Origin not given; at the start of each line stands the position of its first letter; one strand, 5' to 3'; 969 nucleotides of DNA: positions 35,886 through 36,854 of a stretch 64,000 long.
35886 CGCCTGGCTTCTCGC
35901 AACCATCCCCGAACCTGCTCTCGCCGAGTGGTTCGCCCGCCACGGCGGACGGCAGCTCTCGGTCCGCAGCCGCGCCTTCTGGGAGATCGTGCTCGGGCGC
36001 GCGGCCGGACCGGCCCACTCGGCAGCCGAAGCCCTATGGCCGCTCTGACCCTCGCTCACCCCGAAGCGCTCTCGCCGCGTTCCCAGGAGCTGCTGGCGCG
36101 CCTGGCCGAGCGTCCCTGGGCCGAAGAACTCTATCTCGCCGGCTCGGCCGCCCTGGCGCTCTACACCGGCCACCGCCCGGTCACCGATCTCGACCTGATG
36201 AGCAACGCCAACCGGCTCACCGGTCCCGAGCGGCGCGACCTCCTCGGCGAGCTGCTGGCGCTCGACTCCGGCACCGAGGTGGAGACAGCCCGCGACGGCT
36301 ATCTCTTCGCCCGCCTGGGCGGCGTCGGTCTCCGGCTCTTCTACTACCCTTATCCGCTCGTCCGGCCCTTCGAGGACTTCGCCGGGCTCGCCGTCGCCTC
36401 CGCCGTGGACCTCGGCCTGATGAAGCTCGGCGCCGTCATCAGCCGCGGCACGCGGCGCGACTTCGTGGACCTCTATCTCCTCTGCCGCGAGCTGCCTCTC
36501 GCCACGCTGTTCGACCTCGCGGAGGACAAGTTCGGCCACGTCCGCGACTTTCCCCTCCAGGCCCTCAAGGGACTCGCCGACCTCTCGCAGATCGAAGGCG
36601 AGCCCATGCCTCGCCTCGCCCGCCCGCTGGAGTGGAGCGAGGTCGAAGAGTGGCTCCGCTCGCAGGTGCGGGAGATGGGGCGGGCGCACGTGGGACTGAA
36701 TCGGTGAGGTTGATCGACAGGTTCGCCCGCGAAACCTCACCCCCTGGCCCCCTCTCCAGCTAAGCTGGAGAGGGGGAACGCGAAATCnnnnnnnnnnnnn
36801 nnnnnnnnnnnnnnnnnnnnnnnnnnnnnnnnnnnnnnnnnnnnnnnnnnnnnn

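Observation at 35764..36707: AbiEii-like nucleotidyltransferase with a small coupled upstream ORF, translationally chained to divIVA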

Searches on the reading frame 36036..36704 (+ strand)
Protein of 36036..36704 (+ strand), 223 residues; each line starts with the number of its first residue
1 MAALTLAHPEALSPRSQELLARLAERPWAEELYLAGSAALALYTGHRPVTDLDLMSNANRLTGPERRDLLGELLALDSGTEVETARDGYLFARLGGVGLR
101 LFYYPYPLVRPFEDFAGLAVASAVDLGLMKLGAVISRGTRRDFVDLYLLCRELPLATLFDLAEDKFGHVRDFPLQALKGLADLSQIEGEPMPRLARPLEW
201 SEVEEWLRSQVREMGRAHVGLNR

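Call 3: search_protein_families(library=pfam, proteins=[window:36036-36704:+], max_evalue=1)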
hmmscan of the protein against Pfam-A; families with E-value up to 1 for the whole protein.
window:36036-36704:+ (223 aa): 1 family
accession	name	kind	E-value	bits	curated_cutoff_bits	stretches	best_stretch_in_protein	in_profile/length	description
PF08843.17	AbiEii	-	7e-11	43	22.5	1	19-192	2-212/238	Nucleotidyl transferase AbiEii toxin, Type IV TA system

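Call 4: search_protein_families(library=ncbifam, proteins=[window:36036-36704:+], max_evalue=1)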
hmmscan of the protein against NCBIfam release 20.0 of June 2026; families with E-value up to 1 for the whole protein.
window:36036-36704:+ (223 aa): 0 families

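Call 5: search_protein_families(library=padloc, proteins=[window:36036-36704:+], max_evalue=1)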
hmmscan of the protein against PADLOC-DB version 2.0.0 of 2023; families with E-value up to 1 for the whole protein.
window:36036-36704:+ (223 aa): 3 families
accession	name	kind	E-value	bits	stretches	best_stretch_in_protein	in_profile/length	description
PDLC02288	AbiEii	-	3.3e-05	20.9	1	17-78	38-100/294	AbiEii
PDLC02300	AbiEii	-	0.0039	14.7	1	17-68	26-81/259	AbiEii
PDLC02319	AbiEii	-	0.01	13.5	1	18-56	5-43/241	AbiEii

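Call 8: find_homologous_proteins(query=window:36036-36704:+, max_evalue=0.001)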
Query window:36036-36704:+ (223 aa): 1243 proteins with E <= 0.001 among 4466 candidates; the best 120 are listed.
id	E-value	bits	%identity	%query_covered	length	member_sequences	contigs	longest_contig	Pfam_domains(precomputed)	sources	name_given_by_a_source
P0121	5.7e-141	486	100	100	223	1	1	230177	PF08843.18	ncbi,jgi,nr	ncbi:MAG TPA: nucleotidyl transferase AbiEii/AbiGii toxin family protein [Thermoanaerobaculia bacter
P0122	6.3e-130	450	94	100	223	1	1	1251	PF08843.18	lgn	-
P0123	1.8e-127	442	91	100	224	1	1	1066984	PF08843.18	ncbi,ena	-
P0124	2.5e-125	435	91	99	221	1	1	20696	PF08843.18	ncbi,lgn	-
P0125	9.3e-125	433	90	99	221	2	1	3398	PF08843.18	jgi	-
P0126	1.7e-121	422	87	100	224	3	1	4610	PF08843.18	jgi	jgi:hypothetical protein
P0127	2.5e-121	421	89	99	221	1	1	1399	PF08843.18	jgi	jgi:nucleotidyltransferase AbiEii toxin of type IV toxin-antitoxin system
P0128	2.6e-121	421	86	99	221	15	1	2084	PF08843.18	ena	-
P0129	1.2e-120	419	87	99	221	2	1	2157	PF08843.18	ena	-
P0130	2.0e-119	415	86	99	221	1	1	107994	PF08843.18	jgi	jgi:hypothetical protein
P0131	1.1e-118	413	85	99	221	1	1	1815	PF08843.18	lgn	-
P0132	1.5e-118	412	85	99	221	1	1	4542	PF08843.18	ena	-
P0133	3.1e-118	411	84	99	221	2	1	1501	PF08843.18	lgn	-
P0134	5.8e-118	410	86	99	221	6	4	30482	PF08843.18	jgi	-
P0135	7.2e-118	410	86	99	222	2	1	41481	PF08843.18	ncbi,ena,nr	ncbi:MAG TPA: nucleotidyl transferase AbiEii/AbiGii toxin family protein [Thermoanaerobaculia bacter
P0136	9.3e-118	410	84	99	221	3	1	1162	PF08843.18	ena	-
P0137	9.4e-118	410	83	99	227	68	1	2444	PF08843.18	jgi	-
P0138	1.1e-117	410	84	100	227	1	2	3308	PF08843.18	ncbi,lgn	-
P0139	1.1e-117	409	83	99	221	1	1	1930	PF08843.18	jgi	jgi:hypothetical protein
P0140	1.3e-117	409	85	99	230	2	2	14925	PF08843.18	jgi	jgi:hypothetical protein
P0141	1.8e-117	409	85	100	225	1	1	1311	PF08843.18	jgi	jgi:hypothetical protein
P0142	2.3e-117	408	85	99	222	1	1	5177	PF08843.18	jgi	jgi:hypothetical protein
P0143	2.4e-117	408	90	96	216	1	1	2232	PF08843.18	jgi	jgi:hypothetical protein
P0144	2.5e-117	408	85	100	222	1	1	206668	PF08843.18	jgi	jgi:nucleotidyltransferase AbiEii toxin of type IV toxin-antitoxin system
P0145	3.1e-117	408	83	99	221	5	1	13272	PF08843.18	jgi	jgi:hypothetical protein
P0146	3.3e-117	408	84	99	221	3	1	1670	PF08843.18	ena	-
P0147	3.6e-117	408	85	99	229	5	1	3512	PF08843.18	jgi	jgi:hypothetical protein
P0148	4.6e-117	408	84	99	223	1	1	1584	PF08843.18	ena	-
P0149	6.4e-117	407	84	99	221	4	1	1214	PF08843.18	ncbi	-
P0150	7.0e-117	407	84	99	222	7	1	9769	PF08843.18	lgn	-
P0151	8.2e-117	407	83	99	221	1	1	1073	PF08843.18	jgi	jgi:hypothetical protein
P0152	8.5e-117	407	84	99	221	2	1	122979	PF08843.18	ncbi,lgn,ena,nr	ncbi:MAG TPA: nucleotidyl transferase AbiEii/AbiGii toxin family protein [Thermoanaerobaculia bacter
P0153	1.7e-116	406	86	100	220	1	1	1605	PF08843.18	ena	-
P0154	3.1e-116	405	83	99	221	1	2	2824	PF08843.18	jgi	jgi:hypothetical protein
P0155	3.3e-116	405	83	99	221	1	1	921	PF08843.18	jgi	jgi:hypothetical protein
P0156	3.4e-116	405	84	99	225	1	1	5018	PF08843.18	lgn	-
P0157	7.9e-116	403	83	100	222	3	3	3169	PF08843.18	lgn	-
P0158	1.1e-115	403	81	99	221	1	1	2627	PF08843.18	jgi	jgi:nucleotidyltransferase AbiEii toxin of type IV toxin-antitoxin system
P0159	1.9e-115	402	86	99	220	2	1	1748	PF08843.18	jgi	jgi:nucleotidyltransferase AbiEii toxin of type IV toxin-antitoxin system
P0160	2.2e-115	402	85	100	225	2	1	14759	PF08843.18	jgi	-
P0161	2.5e-115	402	83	99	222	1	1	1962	PF08843.18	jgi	jgi:nucleotidyltransferase AbiEii toxin of type IV toxin-antitoxin system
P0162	2.6e-115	402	84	99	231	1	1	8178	PF08843.18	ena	-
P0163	2.7e-115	402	84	99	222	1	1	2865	PF08843.18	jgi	-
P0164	3.7e-115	401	83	99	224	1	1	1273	PF08843.18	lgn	-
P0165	6.0e-115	401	82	100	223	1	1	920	PF08843.18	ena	-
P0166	6.1e-115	401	83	99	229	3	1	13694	PF08843.18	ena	-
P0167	7.1e-115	400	84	100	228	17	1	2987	PF08843.18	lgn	-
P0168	7.7e-115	400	83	99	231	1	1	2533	PF08843.18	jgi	jgi:hypothetical protein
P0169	9.0e-115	400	83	99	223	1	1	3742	PF08843.18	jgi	-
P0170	9.2e-115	400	82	99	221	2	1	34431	PF08843.18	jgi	jgi:hypothetical protein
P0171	1.2e-114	400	85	100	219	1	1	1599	PF08843.18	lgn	-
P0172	1.5e-114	399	83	99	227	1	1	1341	PF08843.18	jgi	jgi:hypothetical protein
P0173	2.6e-114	398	82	99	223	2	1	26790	PF08843.18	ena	-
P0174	3.1e-114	398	83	99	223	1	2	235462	PF08843.18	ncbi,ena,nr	ncbi:MAG TPA: nucleotidyl transferase AbiEii/AbiGii toxin family protein [Thermoanaerobaculia bacter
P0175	3.9e-114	398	82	99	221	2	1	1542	PF08843.18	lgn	-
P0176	3.9e-114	398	83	99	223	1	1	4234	PF08843.18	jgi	jgi:hypothetical protein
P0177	4.4e-114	398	85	100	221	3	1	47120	PF08843.18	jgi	jgi:hypothetical protein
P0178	4.5e-114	398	83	99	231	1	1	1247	PF08843.18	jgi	-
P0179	5.5e-114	397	82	100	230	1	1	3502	PF08843.18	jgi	jgi:hypothetical protein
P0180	6.5e-114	397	83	99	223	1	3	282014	PF08843.18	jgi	jgi:hypothetical protein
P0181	6.9e-114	397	82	99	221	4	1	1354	PF08843.18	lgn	-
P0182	7.1e-114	397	83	99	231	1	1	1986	PF08843.18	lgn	-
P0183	7.9e-114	397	82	100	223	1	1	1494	PF08843.18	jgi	jgi:Nucleotidyl transferase AbiEii toxin, Type IV TA system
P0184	8.0e-114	397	83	100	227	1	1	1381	PF08843.18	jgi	jgi:hypothetical protein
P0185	8.2e-114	397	83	100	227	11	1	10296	PF08843.18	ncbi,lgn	ncbi:MAG: nucleotidyl transferase AbiEii/AbiGii toxin family protein [Thermoanaerobaculia bacterium]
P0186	9.3e-114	397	83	99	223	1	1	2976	PF08843.18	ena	-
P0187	1.0e-113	397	81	100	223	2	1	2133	PF08843.18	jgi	jgi:Nucleotidyl transferase AbiEii toxin, Type IV TA system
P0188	1.1e-113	396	81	100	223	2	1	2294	PF08843.18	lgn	-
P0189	1.1e-113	396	83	99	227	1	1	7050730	PF08843.18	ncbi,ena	-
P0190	1.4e-113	396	83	99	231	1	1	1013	PF08843.18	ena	-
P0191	1.9e-113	396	83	99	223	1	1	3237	PF08843.18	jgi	-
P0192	2.1e-113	395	83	99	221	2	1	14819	PF08843.18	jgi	jgi:hypothetical protein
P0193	2.2e-113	395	85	99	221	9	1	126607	PF08843.18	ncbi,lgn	-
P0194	2.6e-113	395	81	100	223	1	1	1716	PF08843.18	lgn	-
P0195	2.7e-113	395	82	100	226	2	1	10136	PF08843.18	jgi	-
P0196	2.8e-113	395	82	99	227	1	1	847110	PF08843.18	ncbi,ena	-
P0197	3.1e-113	395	82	100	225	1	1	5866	PF08843.18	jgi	jgi:nucleotidyltransferase AbiEii toxin of type IV toxin-antitoxin system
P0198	4.7e-113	394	81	100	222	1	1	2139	PF08843.18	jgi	jgi:hypothetical protein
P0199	5.7e-113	394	82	100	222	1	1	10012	PF08843.18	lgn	-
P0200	6.6e-113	394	82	99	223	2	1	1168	PF08843.18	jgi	-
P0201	7.3e-113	394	82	99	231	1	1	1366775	PF08843.18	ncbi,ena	-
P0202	8.7e-113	394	82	98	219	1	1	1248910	PF08843.18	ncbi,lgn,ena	-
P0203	1.1e-112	393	83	99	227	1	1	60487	PF08843.18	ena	-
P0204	1.2e-112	393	82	99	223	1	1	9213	PF08843.18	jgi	jgi:hypothetical protein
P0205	1.4e-112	393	82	100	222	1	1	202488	PF08843.18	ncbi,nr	ncbi:MAG: hypothetical protein QOF89_1378 [Acidobacteriota bacterium]|nr:hypothetical protein [Acido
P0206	1.6e-112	393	81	99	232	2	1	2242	PF08843.18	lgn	-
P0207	2.0e-112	392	81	100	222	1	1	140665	PF08843.18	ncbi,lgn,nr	ncbi:MAG TPA: nucleotidyl transferase AbiEii/AbiGii toxin family protein [Thermoanaerobaculia bacter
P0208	2.2e-112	392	82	99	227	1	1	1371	PF08843.18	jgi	jgi:hypothetical protein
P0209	3.0e-112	392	82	100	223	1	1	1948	PF08843.18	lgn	-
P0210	3.5e-112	392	82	99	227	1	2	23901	PF08843.18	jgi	jgi:hypothetical protein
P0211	4.0e-112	391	83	98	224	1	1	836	PF08843.18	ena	-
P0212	5.1e-112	391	81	100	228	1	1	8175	PF08843.18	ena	-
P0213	5.2e-112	391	80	100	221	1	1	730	PF08843.18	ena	-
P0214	6.6e-112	391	82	99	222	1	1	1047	PF08843.18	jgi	jgi:hypothetical protein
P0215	7.1e-112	391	82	99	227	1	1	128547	PF08843.18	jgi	jgi:hypothetical protein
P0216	8.4e-112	390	80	100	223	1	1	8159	PF08843.18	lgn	-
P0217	1.2e-111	390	81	100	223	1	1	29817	PF08843.18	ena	-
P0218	1.3e-111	390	82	99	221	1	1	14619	PF08843.18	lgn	-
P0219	1.3e-111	390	81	100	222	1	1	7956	PF08843.18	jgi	jgi:hypothetical protein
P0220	1.3e-111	390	82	98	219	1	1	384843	PF08843.18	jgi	jgi:hypothetical protein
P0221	1.7e-111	389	81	99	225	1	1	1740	PF08843.18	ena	-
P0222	1.7e-111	389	81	100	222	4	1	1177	PF08843.18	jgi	-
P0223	1.7e-111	389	80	100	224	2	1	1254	PF08843.18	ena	-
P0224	1.9e-111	389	80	98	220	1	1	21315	PF08843.18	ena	-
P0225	2.2e-111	389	80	100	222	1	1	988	PF08843.18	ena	-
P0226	2.3e-111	389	82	99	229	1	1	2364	PF08843.18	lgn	-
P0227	2.9e-111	389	81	98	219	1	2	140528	PF08843.18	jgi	jgi:hypothetical protein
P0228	3.2e-111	388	82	99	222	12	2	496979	PF08843.18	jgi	-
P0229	3.5e-111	388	79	98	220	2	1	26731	PF08843.18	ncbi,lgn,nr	ncbi:MAG TPA: nucleotidyl transferase AbiEii/AbiGii toxin family protein [Thermoanaerobaculia bacter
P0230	4.0e-111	388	80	100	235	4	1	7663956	PF08843.18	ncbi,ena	-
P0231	4.1e-111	388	80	100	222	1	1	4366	PF08843.18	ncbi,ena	-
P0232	4.1e-111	388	80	99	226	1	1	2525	PF08843.18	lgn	-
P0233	4.9e-111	388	81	99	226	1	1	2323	PF08843.18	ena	-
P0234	5.1e-111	388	81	96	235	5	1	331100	PF08843.18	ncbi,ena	-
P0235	5.3e-111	388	80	100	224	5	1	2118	PF08843.18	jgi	-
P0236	5.5e-111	388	82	99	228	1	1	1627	PF08843.18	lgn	-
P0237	7.0e-111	387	80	100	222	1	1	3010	PF08843.18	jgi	jgi:nucleotidyltransferase AbiEii toxin of type IV toxin-antitoxin system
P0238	8.9e-111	387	80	100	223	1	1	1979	PF08843.18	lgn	-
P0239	9.7e-111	387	81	99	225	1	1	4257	PF08843.18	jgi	jgi:hypothetical protein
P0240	1.1e-110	387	80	100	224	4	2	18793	PF08843.18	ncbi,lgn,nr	ncbi:MAG TPA: nucleotidyl transferase AbiEii/AbiGii toxin family protein [Thermoanaerobaculia bacter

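Call 18: search_solved_structures(query=window:36036-36704:+, max_evalue=10, show_alignments=2)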
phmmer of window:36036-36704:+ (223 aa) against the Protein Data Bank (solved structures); distinct sequences matched with E-value up to 10: 1.
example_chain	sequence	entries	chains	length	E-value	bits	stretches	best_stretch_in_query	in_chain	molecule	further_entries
3ol3_A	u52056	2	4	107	0.7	12.9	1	6-62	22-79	Putative uncharacterized protein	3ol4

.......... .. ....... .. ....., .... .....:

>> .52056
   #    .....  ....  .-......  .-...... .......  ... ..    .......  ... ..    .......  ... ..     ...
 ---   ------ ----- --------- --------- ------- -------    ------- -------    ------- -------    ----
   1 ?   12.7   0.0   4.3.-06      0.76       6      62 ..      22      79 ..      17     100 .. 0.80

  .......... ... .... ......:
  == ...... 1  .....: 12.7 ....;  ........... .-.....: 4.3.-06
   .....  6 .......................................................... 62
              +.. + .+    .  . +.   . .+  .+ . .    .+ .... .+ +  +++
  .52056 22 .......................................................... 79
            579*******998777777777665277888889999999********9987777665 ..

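Call 21: search_solved_structures(query=A2, max_evalue=10, show_alignments=2)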
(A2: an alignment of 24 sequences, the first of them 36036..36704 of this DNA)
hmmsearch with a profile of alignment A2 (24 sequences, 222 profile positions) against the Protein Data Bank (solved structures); distinct sequences matched with E-value up to 10: 1.
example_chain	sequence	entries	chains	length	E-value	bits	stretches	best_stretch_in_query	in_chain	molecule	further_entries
4xr9_A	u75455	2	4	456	0.88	12.2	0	17-62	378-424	CalS8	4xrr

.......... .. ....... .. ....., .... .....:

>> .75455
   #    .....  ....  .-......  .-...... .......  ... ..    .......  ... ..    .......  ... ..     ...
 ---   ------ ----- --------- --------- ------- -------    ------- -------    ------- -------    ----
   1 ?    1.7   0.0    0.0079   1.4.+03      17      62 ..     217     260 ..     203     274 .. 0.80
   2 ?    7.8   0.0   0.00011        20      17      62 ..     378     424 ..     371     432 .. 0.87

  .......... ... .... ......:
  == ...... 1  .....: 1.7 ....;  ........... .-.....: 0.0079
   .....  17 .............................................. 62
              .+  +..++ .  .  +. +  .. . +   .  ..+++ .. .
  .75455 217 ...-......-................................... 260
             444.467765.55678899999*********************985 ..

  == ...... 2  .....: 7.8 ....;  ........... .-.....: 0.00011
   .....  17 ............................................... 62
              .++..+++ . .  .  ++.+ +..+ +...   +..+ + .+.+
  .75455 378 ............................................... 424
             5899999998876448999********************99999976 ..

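Call 22: find_related_loci(query=A2, collection=genome_contigs, flank=6000)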
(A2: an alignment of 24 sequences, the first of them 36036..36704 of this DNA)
Query A2 (223 aa) in genome_contigs; peptide patterns used: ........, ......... (x = any residue, [..] = any of these).
264 stretches matched a pattern; 137 encode a relative of the query (tblastn E <= 1e-3); the best 80 are kept; 80 distinct loci.
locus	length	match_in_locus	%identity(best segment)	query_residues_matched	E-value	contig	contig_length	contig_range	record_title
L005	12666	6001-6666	90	1-222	4e-130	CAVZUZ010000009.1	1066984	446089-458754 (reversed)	MAG: Thermoanaerobaculaceae bacterium isolate MFD06742.bin.2.42 genome assembly, contig: contig_19795, whole genome shot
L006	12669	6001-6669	84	1-221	4e-122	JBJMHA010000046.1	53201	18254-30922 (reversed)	MAG: Thermoanaerobaculia bacterium isolate H1_16_all_fractions_metab_conc_6_69_19 k255_2283243, whole genome shotgun seq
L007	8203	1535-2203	84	1-221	2e-122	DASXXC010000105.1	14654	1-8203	MAG TPA_asm: Thermoanaerobaculia bacterium isolate SMAG_U4788 k141_278385, whole genome shotgun sequence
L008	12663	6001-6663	84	1-221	6e-122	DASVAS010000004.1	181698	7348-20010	MAG TPA_asm: Thermoanaerobaculia bacterium isolate SMAG_U1959 k141_909320, whole genome shotgun sequence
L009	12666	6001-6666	85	1-221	1e-120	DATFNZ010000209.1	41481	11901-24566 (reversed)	MAG TPA_asm: Thermoanaerobaculia bacterium isolate SMAG_U9264 k141_491483, whole genome shotgun sequence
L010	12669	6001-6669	85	1-221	2e-120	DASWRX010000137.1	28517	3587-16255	MAG TPA_asm: Thermoanaerobaculia bacterium isolate SMAG_U3534 k141_1828505, whole genome shotgun sequence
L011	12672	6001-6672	83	1-222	5e-120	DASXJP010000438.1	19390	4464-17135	MAG TPA_asm: Thermoanaerobaculia bacterium isolate SMAG_U5251 k141_1091097, whole genome shotgun sequence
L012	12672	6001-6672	84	1-222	8e-120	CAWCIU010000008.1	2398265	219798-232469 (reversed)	MAG: uncultured Acidobacteriota bacterium isolate MFD04580.bin.1.152 genome assembly, contig: contig_3330, whole genome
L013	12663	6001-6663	84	1-221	2e-119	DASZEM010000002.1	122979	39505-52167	MAG TPA_asm: Thermoanaerobaculia bacterium isolate SMAG_U6494 k141_197794, whole genome shotgun sequence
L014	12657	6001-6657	84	1-222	1e-118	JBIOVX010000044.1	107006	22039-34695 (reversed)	MAG: Thermoanaerobaculia bacterium isolate MAG097 k127_1683080, whole genome shotgun sequence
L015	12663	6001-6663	85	1-221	8e-119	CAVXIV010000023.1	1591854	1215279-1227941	MAG: uncultured Acidobacteriota bacterium isolate MFD03066.bin.2.238 genome assembly, contig: contig_8717, whole genome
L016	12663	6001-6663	82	1-221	1e-118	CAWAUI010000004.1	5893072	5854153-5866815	MAG: Thermoanaerobaculaceae bacterium isolate MFD09730.bin.2.32 genome assembly, contig: contig_588, whole genome shotgu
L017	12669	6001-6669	83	1-221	4e-118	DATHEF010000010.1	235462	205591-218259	MAG TPA_asm: Thermoanaerobaculia bacterium isolate SMAG_U12414 k141_165177, whole genome shotgun sequence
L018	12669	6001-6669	83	1-221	4e-118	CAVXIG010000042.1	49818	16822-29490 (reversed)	MAG: uncultured Acidobacteriota bacterium isolate MFD02581.bin.2.147 genome assembly, contig: contig_55623, whole genome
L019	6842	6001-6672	82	1-222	7e-117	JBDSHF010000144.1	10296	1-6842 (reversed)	MAG: Thermoanaerobaculia bacterium isolate cluster1_bin.27 k127_7509659, whole genome shotgun sequence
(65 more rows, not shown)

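Call 27: predict_structure(alignment_id=A2)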
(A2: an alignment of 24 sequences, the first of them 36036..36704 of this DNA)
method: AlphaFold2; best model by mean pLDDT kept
length: 223 residues; sequences in the alignment: 24
mean_pLDDT: 79.8   pTM: 0.78
mean pLDDT of the five models: 79.8, 63.8, 61.3, 59.3, 40.9
residues with pLDDT >= 90: 43; 70-90: 142; 50-70: 36; < 50: 2
segments of 3 or more residues with pLDDT < 50: none
pLDDT, mean of each block of 10 residues (from residue 1): 73 84 76 78 86 65 61 80 67 82 58 72 85 87 93 88 78 89 88 89 95 87 67
secondary structure, 60 per line:
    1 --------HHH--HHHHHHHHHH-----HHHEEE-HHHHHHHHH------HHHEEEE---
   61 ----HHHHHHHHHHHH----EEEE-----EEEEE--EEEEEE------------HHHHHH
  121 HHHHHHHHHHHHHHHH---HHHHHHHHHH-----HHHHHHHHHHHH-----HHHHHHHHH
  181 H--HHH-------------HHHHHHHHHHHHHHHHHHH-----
elements in order: H14-23 E32-34 H36-44 E54-57 H65-76 E81-84 E90-94 E97-102 H115-136 H140-149 H155-166 H172-181 H200-218

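Call 32: fold_search(model_id=the predicted structure, library=pdb)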
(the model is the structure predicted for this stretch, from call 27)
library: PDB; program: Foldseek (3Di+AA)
matches with E <= 10: 521; with E <= 0.001: 0
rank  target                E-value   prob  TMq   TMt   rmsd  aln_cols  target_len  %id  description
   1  5kqj_MODEL_1_A        1.1e-01  0.90  0.39  0.45   6.1       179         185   16  Solution Structure of Antibiotic-Resistance Factor ANT(2'')-Ia Reveals Substrate-Regulated Conformation Dynami (released 2017-07-12)
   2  4wqk                  1.1e-01  0.87  0.39  0.46   6.8       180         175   15  Crystal structure of aminoglycoside nucleotidylyltransferase ANT(2")-Ia, apo form (released 2014-11-12)
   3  3ck6_C                1.1e-01  0.14  0.17  0.16  16.3       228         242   11  Crystal structure of ZntB cytoplasmic domain from Vibrio parahaemolyticus RIMD 2210633 (released 2008-03-25)
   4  3ouy_A                1.4e-01  0.33  0.31  0.19  12.4       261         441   14  How the CCA-adding Enzyme Selects Adenine Over Cytosine at Position 76 of tRNA (released 2010-12-01)
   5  5cfs                  1.4e-01  0.84  0.40  0.47   6.2       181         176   16  Crystal Structure of ANT(2")-Ia in complex with AMPCPP and tobramycin (released 2016-03-16)
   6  8zak_B                1.4e-01  0.09  0.13  0.12  16.4       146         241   10  Crystal structure of the channel protein CorA from Campylobacter jejuni in complex with Ni2+ (released 2024-06-19)
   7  4x4o_C                1.6e-01  0.30  0.32  0.19  12.4       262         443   12  Crystal structure of the A.fulgidus CCA-adding enzyme in complex with a G70A arginyl-tRNA minihelix and CTP (released 2015-02-11)
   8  6lbk_B                1.6e-01  0.28  0.30  0.24  12.4       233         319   12  Structure of rat GLD-2 (Terminal nucleotidyltransferase 2, TENT2) (released 2020-07-22)
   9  1r89                  1.7e-01  0.33  0.32  0.20  12.0       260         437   13  Crystal Structures of an Archaeal Class I CCA-Adding Enzyme and Its Nucleotide Complexes (released 2003-12-16)
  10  3ovs_A                1.7e-01  0.30  0.31  0.19  12.4       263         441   14  How the CCA-adding Enzyme Selects Adenine over Cytosine in Position 76 of tRNA (released 2010-12-01)
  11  1fa0_B                1.7e-01  0.25  0.28  0.15  12.7       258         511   13  STRUCTURE OF YEAST POLY(A) POLYMERASE BOUND TO MANGANATE AND 3'-DATP (released 2000-08-30)
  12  5cfu                  1.8e-01  0.77  0.39  0.46   6.4       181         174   15  Crystal Structure of ANT(2")-Ia in complex with adenylyl-2"-tobramycin (released 2016-07-20)
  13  3c66_B                1.8e-01  0.33  0.31  0.16  11.9       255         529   12  Yeast poly(A) polymerase in complex with Fip1 residues 80-105 (released 2008-05-20)
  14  2dvi_A                1.8e-01  0.28  0.32  0.20  12.6       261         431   14  Complex structure of CCA-adding enzyme, mini-DCC and CTP (released 2006-11-14)
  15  4x4p_G                1.8e-01  0.25  0.29  0.19  11.6       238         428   17  Crystal structure of the A.fulgidus CCA-adding enzyme in complex with a G70A arginyl-tRNA minihelix ending in CCAC (released 2015-02-11)
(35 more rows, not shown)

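Call 34: search_dna_similar(query=window:36036-36704:+, collection=plasmids, mode=protein, max_evalue=0.001, max_rows=25)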
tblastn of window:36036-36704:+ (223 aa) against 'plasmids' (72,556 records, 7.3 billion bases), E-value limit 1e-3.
Records with a match: 2; places in all: 2; records where one place covers at least 80% of the query: 1.
Best place of each record, by identity: <60% 2.
By first word of the organism name: Hymenobacter 2.
By predicted mobility (MOB-suite, as given by PLSDB): non-mobilizable 2.
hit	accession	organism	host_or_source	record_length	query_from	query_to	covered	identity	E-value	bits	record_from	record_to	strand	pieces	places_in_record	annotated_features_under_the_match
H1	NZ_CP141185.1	Hymenobacter sp. GOD-10R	single cell,Crepidiastrum sonchifolium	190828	10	199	85%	30.2%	1e-5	53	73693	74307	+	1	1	nucleotidyl transferase AbiEii/AbiGii toxin family protein | hypothetical protein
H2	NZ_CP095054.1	Hymenobacter aerilatus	single cell,air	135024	10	167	71%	32.0%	2e-5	52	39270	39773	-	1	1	nucleotidyl transferase AbiEii/AbiGii toxin family protein | hypothetical protein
